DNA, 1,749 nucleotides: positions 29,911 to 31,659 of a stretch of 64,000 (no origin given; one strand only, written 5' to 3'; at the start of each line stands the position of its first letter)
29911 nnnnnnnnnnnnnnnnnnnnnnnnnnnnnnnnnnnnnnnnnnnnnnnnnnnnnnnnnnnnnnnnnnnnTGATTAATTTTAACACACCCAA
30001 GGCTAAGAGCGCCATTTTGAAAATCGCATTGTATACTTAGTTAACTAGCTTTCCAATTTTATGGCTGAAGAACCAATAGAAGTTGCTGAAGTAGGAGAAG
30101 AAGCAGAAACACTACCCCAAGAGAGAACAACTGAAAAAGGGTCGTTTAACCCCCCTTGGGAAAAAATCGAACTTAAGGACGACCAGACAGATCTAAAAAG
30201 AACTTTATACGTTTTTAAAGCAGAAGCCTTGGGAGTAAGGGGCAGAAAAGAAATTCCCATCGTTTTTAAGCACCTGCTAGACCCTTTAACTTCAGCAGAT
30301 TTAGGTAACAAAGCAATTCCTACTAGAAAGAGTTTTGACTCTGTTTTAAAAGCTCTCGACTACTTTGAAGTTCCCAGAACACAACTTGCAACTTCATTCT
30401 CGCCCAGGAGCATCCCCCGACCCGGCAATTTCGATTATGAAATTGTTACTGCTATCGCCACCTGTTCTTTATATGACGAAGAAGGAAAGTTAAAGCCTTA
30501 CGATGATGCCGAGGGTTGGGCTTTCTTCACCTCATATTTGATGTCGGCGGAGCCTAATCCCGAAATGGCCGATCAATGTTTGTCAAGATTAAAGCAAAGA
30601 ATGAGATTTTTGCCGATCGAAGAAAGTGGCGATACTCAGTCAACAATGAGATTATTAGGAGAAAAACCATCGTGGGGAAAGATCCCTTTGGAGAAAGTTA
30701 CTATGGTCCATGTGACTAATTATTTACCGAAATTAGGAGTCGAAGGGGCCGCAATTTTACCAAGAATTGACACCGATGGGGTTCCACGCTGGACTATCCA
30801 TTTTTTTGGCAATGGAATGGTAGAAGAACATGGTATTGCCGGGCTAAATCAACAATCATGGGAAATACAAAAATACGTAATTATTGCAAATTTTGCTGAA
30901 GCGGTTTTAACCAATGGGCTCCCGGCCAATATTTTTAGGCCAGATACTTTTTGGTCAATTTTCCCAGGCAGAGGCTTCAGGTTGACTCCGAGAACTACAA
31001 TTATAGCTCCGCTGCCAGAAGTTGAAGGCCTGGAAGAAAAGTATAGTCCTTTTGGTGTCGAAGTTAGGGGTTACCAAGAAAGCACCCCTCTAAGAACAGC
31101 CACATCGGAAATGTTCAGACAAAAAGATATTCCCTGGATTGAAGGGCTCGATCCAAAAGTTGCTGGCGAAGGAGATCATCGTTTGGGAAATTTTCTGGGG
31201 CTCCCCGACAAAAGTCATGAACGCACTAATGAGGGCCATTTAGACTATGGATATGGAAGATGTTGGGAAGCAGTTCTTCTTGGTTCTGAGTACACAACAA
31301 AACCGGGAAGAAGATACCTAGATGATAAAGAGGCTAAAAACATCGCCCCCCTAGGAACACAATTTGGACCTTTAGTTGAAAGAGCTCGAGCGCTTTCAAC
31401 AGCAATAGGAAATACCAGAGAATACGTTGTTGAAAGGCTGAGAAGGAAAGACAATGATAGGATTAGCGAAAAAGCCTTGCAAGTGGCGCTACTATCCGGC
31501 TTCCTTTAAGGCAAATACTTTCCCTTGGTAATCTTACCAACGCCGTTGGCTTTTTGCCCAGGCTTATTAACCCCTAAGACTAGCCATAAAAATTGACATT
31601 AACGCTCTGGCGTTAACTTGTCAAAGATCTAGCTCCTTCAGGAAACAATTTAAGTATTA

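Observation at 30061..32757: Two adjacent large proteins of unknown function between proS and obg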

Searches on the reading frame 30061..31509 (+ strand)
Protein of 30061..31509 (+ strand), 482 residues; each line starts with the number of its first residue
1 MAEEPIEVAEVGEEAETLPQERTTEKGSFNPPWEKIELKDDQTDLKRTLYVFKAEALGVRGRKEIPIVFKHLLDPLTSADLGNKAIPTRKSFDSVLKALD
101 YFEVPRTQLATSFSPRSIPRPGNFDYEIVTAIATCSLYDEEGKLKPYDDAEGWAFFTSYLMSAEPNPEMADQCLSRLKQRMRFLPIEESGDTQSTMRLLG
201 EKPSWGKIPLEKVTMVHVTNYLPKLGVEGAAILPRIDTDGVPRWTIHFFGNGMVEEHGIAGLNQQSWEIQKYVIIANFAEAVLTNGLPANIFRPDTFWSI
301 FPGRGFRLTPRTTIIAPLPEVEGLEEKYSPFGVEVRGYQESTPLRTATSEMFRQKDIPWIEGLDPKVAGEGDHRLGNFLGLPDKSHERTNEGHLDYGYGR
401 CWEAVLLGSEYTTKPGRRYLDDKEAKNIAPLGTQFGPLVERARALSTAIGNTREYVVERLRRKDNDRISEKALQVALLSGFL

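Call 3: search_protein_families(library=pfam, proteins=[window:30061-31509:+], max_evalue=1)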
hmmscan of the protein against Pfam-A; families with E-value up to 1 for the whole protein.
window:30061-31509:+ (482 aa): 0 families

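Call 4: search_protein_families(library=ncbifam, proteins=[window:30061-31509:+], max_evalue=1)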
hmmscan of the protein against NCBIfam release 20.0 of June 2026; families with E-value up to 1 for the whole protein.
window:30061-31509:+ (482 aa): 0 families

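Call 5: search_solved_structures(query=window:30061-31509:+, max_evalue=10)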
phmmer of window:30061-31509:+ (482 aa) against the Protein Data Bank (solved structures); distinct sequences matched with E-value up to 10: 1.
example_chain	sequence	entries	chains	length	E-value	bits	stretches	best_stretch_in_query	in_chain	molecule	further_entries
7lhr_A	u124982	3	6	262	0.15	13.9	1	222-290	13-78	Phosphoadenosine phosphosulfate reductase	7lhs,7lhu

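Call 7: search_protein_families(library=phrogs, proteins=[window:30061-31509:+], max_evalue=1)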
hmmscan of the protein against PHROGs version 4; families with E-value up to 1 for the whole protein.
window:30061-31509:+ (482 aa): 0 families

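Call 8: search_protein_families(library=padloc, proteins=[window:30061-31509:+], max_evalue=1)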
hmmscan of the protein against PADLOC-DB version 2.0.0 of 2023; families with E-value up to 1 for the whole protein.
window:30061-31509:+ (482 aa): 0 families

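Call 12: find_homologous_proteins(query=window:30061-31509:+)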
Query window:30061-31509:+ (482 aa): 4 proteins with E <= 0.001 among 8000 candidates.
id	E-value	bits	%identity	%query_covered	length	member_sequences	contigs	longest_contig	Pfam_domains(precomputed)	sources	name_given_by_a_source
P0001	7.4e-83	297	36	94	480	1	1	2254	-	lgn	-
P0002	2.4e-56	210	33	86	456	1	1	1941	-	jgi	jgi:hypothetical protein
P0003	9.4e-56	208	33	95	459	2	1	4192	-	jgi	jgi:hypothetical protein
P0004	5.4e-50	189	34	76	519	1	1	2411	-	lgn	-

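Call 14: find_encoding_contigs(protein=P0003, flank=10000)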
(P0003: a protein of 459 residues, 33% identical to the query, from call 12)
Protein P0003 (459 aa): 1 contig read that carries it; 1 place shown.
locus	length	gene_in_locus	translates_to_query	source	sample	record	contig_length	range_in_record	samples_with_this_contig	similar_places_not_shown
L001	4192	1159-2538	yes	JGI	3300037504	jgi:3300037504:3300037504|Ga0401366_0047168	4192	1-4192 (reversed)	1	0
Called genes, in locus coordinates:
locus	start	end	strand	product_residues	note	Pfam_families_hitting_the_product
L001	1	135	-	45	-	?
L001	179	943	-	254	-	PF03848:TehB (weak), PF13489:Methyltransf_23, PF13847:Methyltransf_31, PF08241:Methyltransf_11, PF13649:Methyltransf_25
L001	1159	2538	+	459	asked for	-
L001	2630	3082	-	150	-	-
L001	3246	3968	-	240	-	PF00795:CN_hydrolase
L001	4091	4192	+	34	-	?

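Call 15: find_encoding_contigs(protein=P0001, flank=10000)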
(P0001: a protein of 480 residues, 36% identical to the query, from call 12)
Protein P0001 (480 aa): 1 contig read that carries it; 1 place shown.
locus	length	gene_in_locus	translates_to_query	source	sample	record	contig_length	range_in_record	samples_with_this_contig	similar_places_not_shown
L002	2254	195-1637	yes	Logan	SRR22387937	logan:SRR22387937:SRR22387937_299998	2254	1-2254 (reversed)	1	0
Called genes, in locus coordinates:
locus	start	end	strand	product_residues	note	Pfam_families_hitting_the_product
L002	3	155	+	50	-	?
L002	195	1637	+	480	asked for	-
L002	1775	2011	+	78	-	PF03449:GreA_GreB_N (weak)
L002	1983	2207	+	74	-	PF03449:GreA_GreB_N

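Call 16: find_encoding_contigs(protein=P0004, flank=10000)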
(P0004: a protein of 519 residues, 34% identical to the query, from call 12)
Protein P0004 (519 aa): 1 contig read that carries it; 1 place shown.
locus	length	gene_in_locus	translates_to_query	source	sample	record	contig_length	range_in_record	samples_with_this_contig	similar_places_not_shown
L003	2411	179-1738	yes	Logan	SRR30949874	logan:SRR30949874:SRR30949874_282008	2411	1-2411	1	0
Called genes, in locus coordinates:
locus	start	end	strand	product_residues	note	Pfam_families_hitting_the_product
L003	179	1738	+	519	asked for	-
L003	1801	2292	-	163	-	PF10881:DUF2726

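Call 17: find_encoding_contigs(protein=P0002, flank=10000)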
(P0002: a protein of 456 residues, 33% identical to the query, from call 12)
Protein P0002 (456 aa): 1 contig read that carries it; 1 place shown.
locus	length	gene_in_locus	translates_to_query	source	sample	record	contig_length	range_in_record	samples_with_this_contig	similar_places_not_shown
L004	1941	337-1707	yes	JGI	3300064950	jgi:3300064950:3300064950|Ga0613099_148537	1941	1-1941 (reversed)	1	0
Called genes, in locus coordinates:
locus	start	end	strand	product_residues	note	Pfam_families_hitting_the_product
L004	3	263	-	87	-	?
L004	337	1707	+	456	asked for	-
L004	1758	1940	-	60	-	?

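Call 22: find_homologous_proteins(query=A1, max_evalue=0.01)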
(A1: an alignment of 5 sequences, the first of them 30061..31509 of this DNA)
Query A1 (5 sequences) (482 aa, profile of the alignment): 4 proteins with E <= 0.01 among 8000 candidates.
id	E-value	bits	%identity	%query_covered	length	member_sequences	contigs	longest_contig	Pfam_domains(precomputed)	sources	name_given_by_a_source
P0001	4.3e-209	713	36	94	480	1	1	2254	-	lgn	-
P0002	6.1e-208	710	33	86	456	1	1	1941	-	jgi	jgi:hypothetical protein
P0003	6.8e-204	696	33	95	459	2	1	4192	-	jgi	jgi:hypothetical protein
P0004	2.0e-194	665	34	76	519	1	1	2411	-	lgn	-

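Call 30: predict_structure(alignment_id=A1)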
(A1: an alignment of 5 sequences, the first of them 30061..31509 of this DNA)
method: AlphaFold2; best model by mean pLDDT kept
length: 482 residues; sequences in the alignment: 5
mean_pLDDT: 68.3   pTM: 0.52
mean pLDDT of the five models: 68.3, 68.2, 65.3, 62.9, 59.4
residues with pLDDT >= 90: 96; 70-90: 160; 50-70: 107; < 50: 119
segments of 3 or more residues with pLDDT < 50: 1-27, 187-203, 254-265, 363-375, 378-415, 428-432
pLDDT, mean of each block of 10 residues (from residue 1): 29 26 46 89 80 90 88 75 85 85 85 65 73 91 88 95 92 93 61 34 57 83 86 66 68 44 49 87 72 60 79 92 92 92 86 83 47 48 38 26 39 49 52 51 68 73 59 63 66
secondary structure, 60 per line:
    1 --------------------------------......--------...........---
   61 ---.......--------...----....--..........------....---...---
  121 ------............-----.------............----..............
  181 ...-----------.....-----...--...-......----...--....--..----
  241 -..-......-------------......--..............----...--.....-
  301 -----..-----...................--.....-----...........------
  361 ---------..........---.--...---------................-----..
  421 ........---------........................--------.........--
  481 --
elements in order: E33-38 E47-53 H54-57 E64-70 E86-89 H92-101 H108-111 H127-137 H151-162 H167-183 H195-199 E214-219 E224-226 E229-232 E245-250 H264-269 E272-277 H278-285 E290-292 E295-299 E313-317 H318-331 E334-338 H344-354 H370-379 H398-413 E419-421 H422-428 E438-440 H441-461 H470-478

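Call 35: search_solved_structures(query=A1, max_evalue=10)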
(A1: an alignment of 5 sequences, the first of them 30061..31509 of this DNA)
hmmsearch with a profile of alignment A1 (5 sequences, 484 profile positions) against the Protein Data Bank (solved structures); distinct sequences matched with E-value up to 10: 2.
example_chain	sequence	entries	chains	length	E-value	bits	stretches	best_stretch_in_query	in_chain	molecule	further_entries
2l82_A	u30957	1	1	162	0.26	13.3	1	313-387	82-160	DESIGNED PROTEIN OR32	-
5y78_A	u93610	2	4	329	0.41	12.7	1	67-139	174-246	Putative hexose phosphate translocator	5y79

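Call 37: find_related_loci(query=A1, collection=viral_contigs, flank=8000)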
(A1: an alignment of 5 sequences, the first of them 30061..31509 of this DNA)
Query A1 (482 aa) in viral_contigs; peptide patterns used: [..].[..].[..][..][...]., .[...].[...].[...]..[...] (x = any residue, [..] = any of these).
201 stretches matched a pattern, but none encodes a relative of the query by tblastn (E <= 1e-3).

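Call 47: find_related_loci(query=A1, collection=genome_contigs, flank=10000)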
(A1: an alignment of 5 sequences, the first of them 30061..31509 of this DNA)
Query A1 (482 aa) in genome_contigs; peptide patterns used: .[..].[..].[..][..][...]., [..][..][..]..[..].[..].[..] (x = any residue, [..] = any of these).
61 stretches matched a pattern, but none encodes a relative of the query by tblastn (E <= 1e-3).

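Call 60: fold_search(model_id=the predicted structure, library=pdb)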
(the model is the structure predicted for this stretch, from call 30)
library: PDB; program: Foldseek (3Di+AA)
matches with E <= 10: 77; with E <= 0.001: 0
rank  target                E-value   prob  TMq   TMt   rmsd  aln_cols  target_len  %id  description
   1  7n02_A                6.9e-01  0.08  0.08  0.10  13.2       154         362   17  X-ray crystallographic structure model of Lactococcus lactis prolidase mutant D36S (released 2021-06-02)
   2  9kwa_B                8.1e-01  0.09  0.10  0.12  16.3       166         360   14  Crystal structure of proline dipeptidase from Pyrococcus furiosus complexed with Mn (released 2025-12-10)
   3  4r60_B                9.0e-01  0.10  0.09  0.11  16.9       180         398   10  Crystal Structure of Xaa-Pro dipeptidase from Xanthomonas campestris (released 2014-09-17)
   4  5cde_B                9.5e-01  0.12  0.10  0.12  17.7       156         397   16  R372A mutant of Xaa-Pro dipeptidase from Xanthomonas campestris (released 2016-09-14)
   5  3q6d_C                1.1e+00  0.13  0.11  0.15  16.3       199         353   10  Xaa-Pro dipeptidase from Bacillus anthracis. (released 2011-02-02)
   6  6hbd_A                1.2e+00  0.04  0.06  0.09  17.9       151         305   11  Crystal structure of MSMEG_1712 from Mycobacterium smegmatis in complex with Beta-D-Galactofuranose (released 2019-05-01)
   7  6xmr_A                1.3e+00  0.07  0.08  0.10  13.9       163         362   15  X-ray crystallographic structure model of Lactococcus lactis prolidase mutant H38S (released 2020-07-15)
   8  4ezb                  1.5e+00  0.04  0.07  0.11  21.7       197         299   12  CRYSTAL STRUCTURE OF the Conserved hypothetical protein from Sinorhizobium meliloti 1021 (released 2012-05-23)
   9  5fch_B                1.6e+00  0.08  0.10  0.11  17.5       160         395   16  Crystal Structure of Xaa-Pro dipeptidase from Xanthomonas campestris, phosphate and Zn bound (released 2016-12-07)
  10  3q6d_D                2.2e+00  0.04  0.07  0.09  15.9       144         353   11  Xaa-Pro dipeptidase from Bacillus anthracis. (released 2011-02-02)
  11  6vie_D                2.2e+00  0.01  0.07  0.08  21.1       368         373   11  Structure of caspase-1 in complex with gasdermin D (released 2020-07-01)
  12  9kw9_A                2.3e+00  0.06  0.09  0.12  16.2       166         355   12  Crystal structure of proline dipeptidase from Pyrococcus furiosus complexed with Co (released 2025-12-10)
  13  3i7m                  2.5e+00  0.21  0.09  0.30  10.8        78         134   20  N-terminal domain of Xaa-Pro dipeptidase from Lactobacillus brevis. (released 2009-07-14)
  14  9kw9_B                2.5e+00  0.06  0.09  0.12  15.9       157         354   11  Crystal structure of proline dipeptidase from Pyrococcus furiosus complexed with Co (released 2025-12-10)
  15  6jiz_A                2.6e+00  0.03  0.09  0.13  14.4       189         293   10  Apo structure of an imine reductase at 1.76 Angstrom resolution (released 2020-02-26)
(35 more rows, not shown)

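Call 61: search_protein_families(library=pfam, alignment_id=A1, max_evalue=10)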
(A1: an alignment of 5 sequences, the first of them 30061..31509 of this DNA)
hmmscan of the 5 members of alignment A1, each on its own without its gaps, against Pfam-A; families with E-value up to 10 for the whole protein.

A. member 1, window:30061-31509:+ (482 aa): 0 families

B. families by the number of members that match (of 5 scanned): 3 families
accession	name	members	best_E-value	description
PF17702.6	DUF5548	1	0.056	Family of unknown function (DUF5548)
PF24850.1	CC_BshC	1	0.2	Bacillithiol biosynthesis BshC, C-terminal coiled-coil domain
PF16785.10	SMBP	1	0.26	Small metal-binding protein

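Call 63: search_dna_similar(query=window:30061-31509:+, collection=plasmids, mode=protein, max_evalue=0.01, max_rows=10)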
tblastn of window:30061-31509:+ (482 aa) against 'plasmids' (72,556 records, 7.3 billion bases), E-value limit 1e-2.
No match.

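Call 64: search_dna_similar(query=window:30061-31509:+, collection=phages, mode=protein, max_evalue=0.01, max_rows=10)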
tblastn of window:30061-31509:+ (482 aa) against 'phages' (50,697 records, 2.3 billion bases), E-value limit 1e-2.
No match.

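Call 74: find_related_loci(query=A1, collection=metagenome_contigs, flank=10000)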
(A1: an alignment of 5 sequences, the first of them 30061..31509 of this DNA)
Query A1 (482 aa) in metagenome_contigs; peptide patterns used: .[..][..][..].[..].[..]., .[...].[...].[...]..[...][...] (x = any residue, [..] = any of these).
376 stretches matched a pattern; 1 encode a relative of the query (tblastn E <= 1e-3); 1 distinct loci.
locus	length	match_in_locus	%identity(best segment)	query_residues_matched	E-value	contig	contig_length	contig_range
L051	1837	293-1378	34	33-395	1e-56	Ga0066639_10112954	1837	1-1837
